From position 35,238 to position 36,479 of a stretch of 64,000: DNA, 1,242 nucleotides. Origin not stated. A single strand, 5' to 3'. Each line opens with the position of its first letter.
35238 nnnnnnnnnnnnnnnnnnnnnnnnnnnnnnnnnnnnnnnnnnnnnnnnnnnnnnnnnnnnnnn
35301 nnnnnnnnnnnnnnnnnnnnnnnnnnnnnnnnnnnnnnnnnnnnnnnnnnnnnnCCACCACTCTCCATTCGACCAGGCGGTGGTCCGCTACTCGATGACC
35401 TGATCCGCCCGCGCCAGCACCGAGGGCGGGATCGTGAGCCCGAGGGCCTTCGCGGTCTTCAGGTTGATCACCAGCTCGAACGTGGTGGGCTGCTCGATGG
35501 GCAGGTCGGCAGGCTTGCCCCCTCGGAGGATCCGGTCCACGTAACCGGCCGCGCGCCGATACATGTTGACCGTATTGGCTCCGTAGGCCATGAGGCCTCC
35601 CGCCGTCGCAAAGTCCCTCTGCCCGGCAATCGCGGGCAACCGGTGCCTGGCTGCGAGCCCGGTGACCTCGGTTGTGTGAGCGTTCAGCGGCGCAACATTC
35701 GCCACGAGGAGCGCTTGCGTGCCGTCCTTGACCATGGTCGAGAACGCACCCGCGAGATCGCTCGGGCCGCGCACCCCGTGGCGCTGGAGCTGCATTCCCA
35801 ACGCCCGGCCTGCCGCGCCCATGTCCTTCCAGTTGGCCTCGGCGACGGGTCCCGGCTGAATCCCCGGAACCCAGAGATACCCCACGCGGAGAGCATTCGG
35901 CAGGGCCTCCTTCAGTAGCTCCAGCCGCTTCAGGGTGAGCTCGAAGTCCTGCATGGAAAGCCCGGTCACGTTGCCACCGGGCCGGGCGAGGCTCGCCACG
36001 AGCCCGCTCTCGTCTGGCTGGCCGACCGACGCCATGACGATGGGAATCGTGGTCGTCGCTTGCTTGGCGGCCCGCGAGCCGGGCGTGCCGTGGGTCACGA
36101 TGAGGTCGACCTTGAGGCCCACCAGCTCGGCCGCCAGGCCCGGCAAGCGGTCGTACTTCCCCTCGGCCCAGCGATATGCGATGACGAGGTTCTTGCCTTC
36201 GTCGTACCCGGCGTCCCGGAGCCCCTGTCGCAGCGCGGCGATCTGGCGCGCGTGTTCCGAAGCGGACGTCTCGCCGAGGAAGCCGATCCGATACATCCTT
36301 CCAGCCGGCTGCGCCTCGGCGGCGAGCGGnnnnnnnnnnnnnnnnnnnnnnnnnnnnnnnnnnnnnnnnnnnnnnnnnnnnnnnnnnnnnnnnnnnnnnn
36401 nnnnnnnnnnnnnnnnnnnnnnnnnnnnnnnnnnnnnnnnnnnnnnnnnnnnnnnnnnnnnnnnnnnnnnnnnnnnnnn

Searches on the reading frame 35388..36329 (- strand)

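Call 6: search_protein_families(library=pfam, proteins=[window:35388-36329:-])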
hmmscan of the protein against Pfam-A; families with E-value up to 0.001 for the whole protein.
window:35388-36329:- (313 aa): 1 family
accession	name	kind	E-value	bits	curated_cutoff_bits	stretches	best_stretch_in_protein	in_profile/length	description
PF04392.18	ABC_sub_bind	-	1.6e-47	162.6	25.9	1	32-312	19-293/293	ABC transporter substrate binding protein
